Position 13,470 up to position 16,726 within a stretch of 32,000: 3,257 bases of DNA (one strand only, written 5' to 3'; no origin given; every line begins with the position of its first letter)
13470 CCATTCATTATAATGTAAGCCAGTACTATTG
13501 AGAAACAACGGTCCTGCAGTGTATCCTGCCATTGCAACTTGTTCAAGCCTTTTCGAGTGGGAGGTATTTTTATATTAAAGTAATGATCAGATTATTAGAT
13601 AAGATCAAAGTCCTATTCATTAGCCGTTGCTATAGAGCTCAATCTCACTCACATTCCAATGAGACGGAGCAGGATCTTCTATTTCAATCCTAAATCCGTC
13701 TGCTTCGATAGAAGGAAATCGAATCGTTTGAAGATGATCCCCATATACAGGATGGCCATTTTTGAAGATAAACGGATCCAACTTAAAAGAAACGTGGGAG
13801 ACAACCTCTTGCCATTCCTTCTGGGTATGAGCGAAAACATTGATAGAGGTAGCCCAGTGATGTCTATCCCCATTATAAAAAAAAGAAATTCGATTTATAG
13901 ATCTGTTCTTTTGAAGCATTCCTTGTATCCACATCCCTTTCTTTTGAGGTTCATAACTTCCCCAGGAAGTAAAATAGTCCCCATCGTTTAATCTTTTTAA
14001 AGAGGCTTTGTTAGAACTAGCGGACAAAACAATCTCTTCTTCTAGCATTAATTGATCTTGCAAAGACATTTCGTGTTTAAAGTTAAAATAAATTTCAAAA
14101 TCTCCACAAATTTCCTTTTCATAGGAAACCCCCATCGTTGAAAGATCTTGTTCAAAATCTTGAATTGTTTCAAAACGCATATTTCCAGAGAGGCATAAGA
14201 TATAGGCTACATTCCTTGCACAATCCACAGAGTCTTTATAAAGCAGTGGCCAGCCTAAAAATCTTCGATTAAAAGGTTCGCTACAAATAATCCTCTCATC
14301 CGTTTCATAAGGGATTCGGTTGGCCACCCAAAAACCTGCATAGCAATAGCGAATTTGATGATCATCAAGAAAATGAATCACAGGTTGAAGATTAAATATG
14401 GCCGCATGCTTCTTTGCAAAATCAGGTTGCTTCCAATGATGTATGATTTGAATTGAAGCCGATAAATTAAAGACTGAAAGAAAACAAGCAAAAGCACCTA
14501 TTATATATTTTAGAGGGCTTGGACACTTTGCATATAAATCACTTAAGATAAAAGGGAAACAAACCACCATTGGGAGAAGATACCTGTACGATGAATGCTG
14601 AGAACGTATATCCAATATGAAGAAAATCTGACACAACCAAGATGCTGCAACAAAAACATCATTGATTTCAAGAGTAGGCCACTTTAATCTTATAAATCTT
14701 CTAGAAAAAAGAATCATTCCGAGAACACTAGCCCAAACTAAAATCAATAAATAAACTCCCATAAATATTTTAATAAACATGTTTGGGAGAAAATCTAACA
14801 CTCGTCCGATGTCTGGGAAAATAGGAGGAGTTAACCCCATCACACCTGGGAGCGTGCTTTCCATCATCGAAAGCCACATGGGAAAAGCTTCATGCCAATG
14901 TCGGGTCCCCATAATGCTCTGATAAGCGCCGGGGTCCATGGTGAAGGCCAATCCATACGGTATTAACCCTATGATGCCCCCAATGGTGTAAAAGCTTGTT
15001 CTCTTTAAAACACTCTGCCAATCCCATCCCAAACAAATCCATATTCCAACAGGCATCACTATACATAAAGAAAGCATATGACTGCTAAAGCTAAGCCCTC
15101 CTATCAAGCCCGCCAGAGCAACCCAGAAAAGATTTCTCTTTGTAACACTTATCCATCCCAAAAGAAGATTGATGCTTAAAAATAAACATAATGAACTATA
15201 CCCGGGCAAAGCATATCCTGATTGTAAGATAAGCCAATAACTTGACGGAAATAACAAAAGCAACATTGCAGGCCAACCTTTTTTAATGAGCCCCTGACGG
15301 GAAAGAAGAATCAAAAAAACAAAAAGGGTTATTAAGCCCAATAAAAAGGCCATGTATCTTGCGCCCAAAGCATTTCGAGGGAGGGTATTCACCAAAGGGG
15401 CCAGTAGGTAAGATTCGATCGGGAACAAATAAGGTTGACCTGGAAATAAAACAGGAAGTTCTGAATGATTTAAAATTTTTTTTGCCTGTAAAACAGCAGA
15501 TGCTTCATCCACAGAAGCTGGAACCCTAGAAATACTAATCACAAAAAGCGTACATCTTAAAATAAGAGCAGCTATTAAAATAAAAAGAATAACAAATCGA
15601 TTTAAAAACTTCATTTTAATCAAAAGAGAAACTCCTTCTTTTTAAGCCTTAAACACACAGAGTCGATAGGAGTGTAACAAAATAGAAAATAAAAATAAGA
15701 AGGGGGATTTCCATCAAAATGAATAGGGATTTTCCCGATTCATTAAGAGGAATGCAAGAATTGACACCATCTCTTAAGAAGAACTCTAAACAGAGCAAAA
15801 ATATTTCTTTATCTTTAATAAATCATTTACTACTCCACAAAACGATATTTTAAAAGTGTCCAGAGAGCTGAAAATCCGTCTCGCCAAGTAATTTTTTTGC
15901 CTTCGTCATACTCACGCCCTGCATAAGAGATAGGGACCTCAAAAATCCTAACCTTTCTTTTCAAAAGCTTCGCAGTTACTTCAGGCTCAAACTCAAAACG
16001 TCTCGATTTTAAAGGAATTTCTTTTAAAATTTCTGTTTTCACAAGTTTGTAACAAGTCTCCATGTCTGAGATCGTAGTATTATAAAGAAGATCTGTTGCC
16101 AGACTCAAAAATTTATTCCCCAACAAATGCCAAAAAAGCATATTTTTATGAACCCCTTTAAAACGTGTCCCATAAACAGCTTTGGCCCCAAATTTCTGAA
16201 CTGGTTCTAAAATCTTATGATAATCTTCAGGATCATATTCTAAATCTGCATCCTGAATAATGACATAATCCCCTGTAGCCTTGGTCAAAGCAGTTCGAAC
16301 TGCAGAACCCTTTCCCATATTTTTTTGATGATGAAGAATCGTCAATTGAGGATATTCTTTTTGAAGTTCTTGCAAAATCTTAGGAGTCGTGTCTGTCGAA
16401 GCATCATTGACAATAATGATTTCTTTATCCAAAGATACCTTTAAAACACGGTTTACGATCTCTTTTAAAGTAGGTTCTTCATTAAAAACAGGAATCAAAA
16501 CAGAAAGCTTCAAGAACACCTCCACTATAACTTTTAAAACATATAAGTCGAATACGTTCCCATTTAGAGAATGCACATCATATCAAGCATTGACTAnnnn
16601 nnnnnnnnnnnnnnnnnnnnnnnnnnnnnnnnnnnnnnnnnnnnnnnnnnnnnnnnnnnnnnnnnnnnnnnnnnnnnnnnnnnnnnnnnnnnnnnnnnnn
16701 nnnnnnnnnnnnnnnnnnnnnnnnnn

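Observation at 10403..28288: Run of five large GT-C/YfhO/AftD-like membrane proteins fed by a Pol-P-sugar synthase, with no Wzx/Wzy/ABC machinery in view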

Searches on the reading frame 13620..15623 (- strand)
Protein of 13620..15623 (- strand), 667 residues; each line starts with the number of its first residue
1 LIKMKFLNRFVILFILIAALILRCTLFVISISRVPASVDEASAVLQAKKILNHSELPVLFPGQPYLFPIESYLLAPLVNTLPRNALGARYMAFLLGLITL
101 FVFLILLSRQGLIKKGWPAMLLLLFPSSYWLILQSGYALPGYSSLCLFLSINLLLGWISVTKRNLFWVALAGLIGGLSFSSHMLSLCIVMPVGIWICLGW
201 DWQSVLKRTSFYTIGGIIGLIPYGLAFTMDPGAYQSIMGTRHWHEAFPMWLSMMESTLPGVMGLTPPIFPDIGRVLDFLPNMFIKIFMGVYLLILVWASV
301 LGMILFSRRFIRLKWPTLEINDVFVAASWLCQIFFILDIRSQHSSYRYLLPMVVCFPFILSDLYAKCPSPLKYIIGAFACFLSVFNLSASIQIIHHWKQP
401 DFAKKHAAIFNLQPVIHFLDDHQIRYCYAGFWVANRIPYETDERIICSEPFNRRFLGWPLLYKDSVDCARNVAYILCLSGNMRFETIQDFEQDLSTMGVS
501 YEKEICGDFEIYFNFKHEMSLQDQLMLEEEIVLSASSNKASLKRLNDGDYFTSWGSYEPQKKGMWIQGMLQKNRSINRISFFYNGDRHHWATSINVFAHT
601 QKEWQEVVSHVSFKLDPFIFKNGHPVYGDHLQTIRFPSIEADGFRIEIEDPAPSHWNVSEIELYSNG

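Call 3: search_protein_families(library=pfam, proteins=[window:13620-15623:-], max_evalue=0.01)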
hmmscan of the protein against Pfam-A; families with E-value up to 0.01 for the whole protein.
window:13620-15623:- (667 aa): 0 families

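Call 5: search_protein_families(library=ncbifam, proteins=[window:13620-15623:-], max_evalue=0.1)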
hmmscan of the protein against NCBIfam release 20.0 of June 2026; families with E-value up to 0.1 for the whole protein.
window:13620-15623:- (667 aa): 1 family
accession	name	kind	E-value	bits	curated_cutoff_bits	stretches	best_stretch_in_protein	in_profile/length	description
NF002344.0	PRK01305.2-1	equivalog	0.066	12.8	252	0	387-435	160-208/241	arginyltransferase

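Call 31: find_homologous_proteins(query=window:13620-15623:-, max_evalue=0.001)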
Query window:13620-15623:- (667 aa): 34 proteins with E <= 0.001 among 8000 candidates.
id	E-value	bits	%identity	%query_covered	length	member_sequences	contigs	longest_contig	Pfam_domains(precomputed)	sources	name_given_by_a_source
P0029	0.0e+0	1543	100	100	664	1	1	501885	-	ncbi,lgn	-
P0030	0.0e+0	1089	71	100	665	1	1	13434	PF00754.32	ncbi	-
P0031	8.3e-151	522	41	99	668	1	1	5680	-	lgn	-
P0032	9.0e-150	519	42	98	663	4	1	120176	PF00754.32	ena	-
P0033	1.3e-146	508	41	97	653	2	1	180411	PF00754.32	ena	-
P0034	6.5e-144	499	38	98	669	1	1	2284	PF00754.32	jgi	jgi:hypothetical protein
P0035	9.4e-144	499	38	97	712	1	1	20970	PF00754.32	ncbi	-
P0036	1.4e-141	492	39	96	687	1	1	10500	-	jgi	jgi:hypothetical protein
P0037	2.8e-134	468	39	97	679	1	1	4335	PF00754.32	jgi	-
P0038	9.1e-134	466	39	98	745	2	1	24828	PF00754.32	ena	-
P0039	3.5e-133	464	37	97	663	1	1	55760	PF00754.32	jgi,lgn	-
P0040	5.5e-130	453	38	97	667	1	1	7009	-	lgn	-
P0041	5.6e-127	443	37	94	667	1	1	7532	PF00754.32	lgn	-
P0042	3.4e-124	434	37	96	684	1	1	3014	-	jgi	jgi:hypothetical protein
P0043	3.7e-124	434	37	96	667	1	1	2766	PF00754.32,PF22633.4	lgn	-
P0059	9.2e-68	248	29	97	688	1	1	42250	-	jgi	jgi:4-amino-4-deoxy-L-arabinose transferase-like glycosyltransferase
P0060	1.1e-38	152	24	99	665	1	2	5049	PF00754.32,PF22633.4,PF13231.13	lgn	-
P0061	3.5e-36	143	24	99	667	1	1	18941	PF00754.32,PF22633.4,PF13231.13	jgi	jgi:hypothetical protein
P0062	3.6e-32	130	26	49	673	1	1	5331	PF00754.32,PF22633.4,PF13231.13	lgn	-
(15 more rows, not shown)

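Call 33: search_protein_families(library=pfam, alignment_id=A4, max_evalue=0.01)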
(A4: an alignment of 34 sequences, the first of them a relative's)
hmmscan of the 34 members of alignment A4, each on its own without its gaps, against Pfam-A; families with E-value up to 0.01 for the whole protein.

A. member 1, P0029 (664 aa): 0 families

B. families by the number of members that match (of 34 scanned): 6 families
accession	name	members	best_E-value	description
PF00754.31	F5_F8_type_C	24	3.9e-19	F5/8 type C domain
PF22633.2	F5_F8_type_C_2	13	3.7e-10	NedA-like, galactose-binding domain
PF13231.12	PMT_2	7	1.5e-09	Dolichyl-phosphate-mannose-protein mannosyltransferase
PF11028.14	TMEM260-like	2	0.0043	Protein O-mannosyl-transferase TMEM260-like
PF24607.1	CBM_AftD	1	0.0025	Arabinofuranosyltransferase D, third carbohydrate binding module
PF09035.16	Tn916-Xis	1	0.0073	Excisionase from transposon Tn916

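Call 34: search_solved_structures(query=A4, max_evalue=10)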
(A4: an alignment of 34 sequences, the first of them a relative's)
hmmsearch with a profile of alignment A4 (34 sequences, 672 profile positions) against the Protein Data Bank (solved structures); distinct sequences matched with E-value up to 10: 42.
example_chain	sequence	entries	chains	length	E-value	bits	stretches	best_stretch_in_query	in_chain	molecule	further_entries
4zz5_A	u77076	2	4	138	1.1e-05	27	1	521-612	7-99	Glucanase/chitosanase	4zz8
2rva_A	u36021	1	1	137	1.3e-05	26.8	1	521-612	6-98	Glucanase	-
4a42_A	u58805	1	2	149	1.6e-05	26.5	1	526-616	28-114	ALPHA-N-ACETYLGLUCOSAMINIDASE FAMILY PROTEIN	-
4zy9_A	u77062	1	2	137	0.00011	23.7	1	523-620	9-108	Glucanase/chitosanase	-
4zxe_A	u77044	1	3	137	0.00015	23.3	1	523-613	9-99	Glucanase/Chitosanase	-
2rv9_A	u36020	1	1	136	0.00016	23.2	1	524-613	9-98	Glucanase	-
4lks_A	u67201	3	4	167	0.00037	22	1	529-646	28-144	Glycosyl hydrolase, family 31/fibronectin type III domain protein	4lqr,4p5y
7mfk_A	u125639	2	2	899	0.00051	21.5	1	524-668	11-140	Alpha-N-acetylglucosaminidase family protein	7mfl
8ayr_A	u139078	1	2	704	0.00082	20.8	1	530-628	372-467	Coagulation factor 5/8 type domain protein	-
4a4a_A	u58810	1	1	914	0.00085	20.8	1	530-668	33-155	ALPHA-N-ACETYLGLUCOSAMINIDASE FAMILY PROTEIN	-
2vc9_A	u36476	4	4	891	0.001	20.5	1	530-668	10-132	ALPHA-N-ACETYLGLUCOSAMINIDASE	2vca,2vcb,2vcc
2jd9_A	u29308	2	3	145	0.0014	20.1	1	541-664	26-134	YECBM32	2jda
4gwi_A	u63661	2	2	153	0.0053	18.2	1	527-669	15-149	Platelet aggregation factor Sm-hPAF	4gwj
3le0_A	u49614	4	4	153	0.011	17.1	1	528-669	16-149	Platelet aggregation factor Sm-hPAF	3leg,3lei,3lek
9r6v_A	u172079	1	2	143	0.012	17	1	530-608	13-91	E3 ubiquitin-protein ligase HECTD3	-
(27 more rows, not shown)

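Call 37: find_encoding_contigs(protein=P0030, flank=10000, max_places=2)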
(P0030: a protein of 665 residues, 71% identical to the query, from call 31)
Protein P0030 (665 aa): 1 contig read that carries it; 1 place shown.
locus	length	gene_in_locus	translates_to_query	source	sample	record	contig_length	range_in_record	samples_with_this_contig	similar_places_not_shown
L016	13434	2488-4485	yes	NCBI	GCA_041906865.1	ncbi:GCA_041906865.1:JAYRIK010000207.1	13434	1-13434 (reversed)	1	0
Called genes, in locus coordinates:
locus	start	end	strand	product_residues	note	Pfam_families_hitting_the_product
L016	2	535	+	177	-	?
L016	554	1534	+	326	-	-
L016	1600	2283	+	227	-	PF00535:Glycos_transf_2, PF12804:NTP_transf_3 (weak), PF13641:Glyco_tranf_2_3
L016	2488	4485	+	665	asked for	PF00754:F5_F8_type_C (weak)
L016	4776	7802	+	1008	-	-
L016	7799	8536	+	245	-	PF13489:Methyltransf_23, PF07021:MetW (faint), PF08241:Methyltransf_11, PF13649:Methyltransf_25, PF13847:Methyltransf_31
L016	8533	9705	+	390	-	PF13439:Glyco_transf_4, PF13579:Glyco_trans_4_4 (weak), PF00534:Glycos_transf_1, PF13692:Glyco_trans_1_4, PF13524:Glyco_trans_1_2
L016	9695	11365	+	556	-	PF00890:FAD_binding_2 (faint), PF01266:DAO, PF16901:DAO_C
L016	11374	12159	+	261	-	PF13489:Methyltransf_23, PF07021:MetW (weak), PF13847:Methyltransf_31 (weak), PF08241:Methyltransf_11, PF08242:Methyltransf_12 (weak), PF13649:Methyltransf_25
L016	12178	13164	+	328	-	PF01073:3Beta_HSD, PF01370:Epimerase, PF02719:Polysacc_synt_2, PF04321:RmlD_sub_bind, PF05368:NmrA, PF13460:NAD_binding_10, PF16363:GDP_Man_Dehyd, PF07993:NAD_binding_4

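Call 57: search_protein_families(library=pfam, proteins=[L016:4776-7802:+], max_evalue=0.1)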
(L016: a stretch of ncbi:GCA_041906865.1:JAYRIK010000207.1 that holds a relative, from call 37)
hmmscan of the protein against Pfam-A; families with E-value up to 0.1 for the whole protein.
L016:4776-7802:+ (1008 aa): 0 families

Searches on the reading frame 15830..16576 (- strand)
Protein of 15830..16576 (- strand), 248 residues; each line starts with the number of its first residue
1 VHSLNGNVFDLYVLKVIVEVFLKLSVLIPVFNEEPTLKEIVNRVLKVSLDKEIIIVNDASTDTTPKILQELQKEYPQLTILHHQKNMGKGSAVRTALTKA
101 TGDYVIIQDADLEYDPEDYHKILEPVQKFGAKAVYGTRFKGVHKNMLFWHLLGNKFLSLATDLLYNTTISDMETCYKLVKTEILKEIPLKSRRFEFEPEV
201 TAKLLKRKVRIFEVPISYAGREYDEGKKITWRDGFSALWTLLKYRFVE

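Call 3: search_protein_families(library=pfam, proteins=[window:15830-16576:-], max_evalue=0.01)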
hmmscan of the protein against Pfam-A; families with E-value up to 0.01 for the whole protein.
window:15830-16576:- (248 aa): 6 families
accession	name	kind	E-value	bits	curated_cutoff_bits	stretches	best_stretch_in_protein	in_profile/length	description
PF00535.33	Glycos_transf_2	-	1.7e-38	132.6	23.3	1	25-187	1-167/168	Glycosyl transferase family 2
PF13641.12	Glyco_tranf_2_3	-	2.3e-08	34.8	27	1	24-127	3-112/230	Glycosyltransferase like family 2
PF13704.12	Glyco_tranf_2_4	-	8.4e-06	26.6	27.5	1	32-111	2-81/98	Glycosyl transferase family 2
PF10111.15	Glyco_tranf_2_2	-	1.9e-05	24.7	27.3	1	25-124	1-104/276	Glycosyltransferase like family 2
PF12804.13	NTP_transf_3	-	9.7e-05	23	27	1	28-150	19-134/160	MobA-like NTP transferase domain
PF00483.29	NTP_transferase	-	0.0044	17.1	21.2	1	27-132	24-130/245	Nucleotidyl transferase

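Call 5: search_protein_families(library=ncbifam, proteins=[window:15830-16576:-], max_evalue=0.1)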
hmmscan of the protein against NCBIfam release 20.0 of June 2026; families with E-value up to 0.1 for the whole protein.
window:15830-16576:- (248 aa): 34 families (the best 25 are shown)
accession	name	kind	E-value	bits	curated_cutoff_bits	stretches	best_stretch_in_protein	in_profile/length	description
TIGR04182.1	glyco_TIGR04182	equivalog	3.1e-34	118.7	325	1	24-243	2-216/293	S-layer glycoprotein N-glycosyltransferase AglJ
TIGR03937.1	PgaC_IcaA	equivalog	4e-21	75.4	422.3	1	23-125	46-149/407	poly-beta-1,6-N-acetyl-D-glucosamine synthase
NF007482.0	PRK10073.1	equivalog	1.5e-19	70.2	423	1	22-124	6-108/334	glycosyltransferase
NF007986.1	PRK10714.1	equivalog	2.7e-16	59.5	529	1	22-227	6-209/316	undecaprenyl-phosphate 4-deoxy-4-formamido-L-arabinose transferase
NF047588.1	GlcsyltransPgfSStrep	equivalog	2.4e-15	56.6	500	1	22-180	1-160/308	glycosyltransferase PgfS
NF047683.1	TeichurnBiosyTuaG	equivalog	1.5e-14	54.3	400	1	24-129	8-114/252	teichuronic acid biosynthesis protein TuaG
NF041391.1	DPhHxTase_Halo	equivalog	2.3e-14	52.9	375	1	30-222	3-187/213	dolichyl-phosphate hexose transferase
TIGR03111.1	glyc2_xrt_Gpos1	hypoth_equivalog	3.1e-14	52.6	363.95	1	21-123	48-153/439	TIGR03111 family XrtG-associated glycosyltransferase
TIGR04283.1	glyco_like_mftF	equivalog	2.6e-12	46.8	182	1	24-143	1-115/221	TIGR04283 family arsenosugar biosynthesis glycosyltransferase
NF053739.1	GlytfEpsEBac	equivalog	5.8e-12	45.2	450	1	23-111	2-92/265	glycosyltransferase EpsE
NF041875.1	EPS_EpsD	equivalog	3.1e-11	43.3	370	1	24-117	1-95/325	exopolysaccharide biosynthesis glycosyltransferase EpsD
NF010496.0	PRK13915.1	equivalog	1.9e-10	40.3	262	1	22-125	31-141/307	glucosyl-3-phosphoglycerate synthase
NF058614.1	PPMAGASynPpgS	equivalog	2.5e-10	40.2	370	1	26-227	4-205/226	polyprenyl-phospho-N-acetylgalactosaminyl synthase PpgS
NF050050.1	ProtGlycPglI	equivalog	2.8e-10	40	500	1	23-124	3-106/306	GalNAc(5)-diNAcBac-PP-undecaprenol beta-1,3-glucosyltransferase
NF038302.1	EPS_HpsE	equivalog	4.6e-10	39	300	1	23-141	2-126/307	hormogonium polysaccharide biosynthesis glycosyltransferase HpsE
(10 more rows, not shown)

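Call 78: search_solved_structures(query=window:15830-16513:-, max_evalue=0.001)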
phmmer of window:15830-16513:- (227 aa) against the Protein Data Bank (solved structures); distinct sequences matched with E-value up to 0.001: 29.
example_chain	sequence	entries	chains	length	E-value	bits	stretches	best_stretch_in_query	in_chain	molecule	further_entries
5mlz_A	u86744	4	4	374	5.6e-19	71.7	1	1-206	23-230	Dolichol monophosphate mannose synthase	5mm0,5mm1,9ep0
3bcv_A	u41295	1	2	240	2.8e-16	62.8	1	2-114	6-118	Putative glycosyltransferase protein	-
9hwj_A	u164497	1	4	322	7.2e-14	55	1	2-207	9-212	Undecaprenyl-phosphate 4-deoxy-4-formamido-L-arabinose transferase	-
5eke_A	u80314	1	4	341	6.3e-13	51.9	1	2-119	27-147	Uncharacterized glycosyltransferase sll0501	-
5ekp_C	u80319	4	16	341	6.4e-13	51.9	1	2-119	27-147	Uncharacterized glycosyltransferase sll0501 | Glycosyltransferase sll0501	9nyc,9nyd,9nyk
9nye_A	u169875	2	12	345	6.5e-13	51.8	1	2-119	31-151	Glycosyltransferase sll0501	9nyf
9bhc_C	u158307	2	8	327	1.3e-12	50.8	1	2-207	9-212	Undecaprenyl-phosphate 4-deoxy-4-formamido-L-arabinose transferase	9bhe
8vxh_A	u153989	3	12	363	1.7e-12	50.5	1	2-207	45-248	Undecaprenyl-phosphate 4-deoxy-4-formamido-L-arabinose transferase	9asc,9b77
2z87_A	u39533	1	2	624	1.7e-11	47.2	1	3-110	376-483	Chondroitin synthase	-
2z86_A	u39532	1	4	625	1.7e-11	47.2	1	3-110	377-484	Chondroitin synthase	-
6yv7_B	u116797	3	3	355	2.1e-11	46.9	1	3-95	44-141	Glycosyl transferase, family 2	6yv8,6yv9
6yv7_A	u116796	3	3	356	2.1e-11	46.9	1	3-95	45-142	Glycosyl transferase, family 2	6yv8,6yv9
5hea_A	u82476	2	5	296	8.3e-10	41.7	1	3-91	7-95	Putative glycosyltransferase (GalT1)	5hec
5tze_C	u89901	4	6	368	7.9e-08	35.2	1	1-96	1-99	Glycosyl transferase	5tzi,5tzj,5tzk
6p61_A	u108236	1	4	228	1.4e-07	34.4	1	3-105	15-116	Glycosyltransferase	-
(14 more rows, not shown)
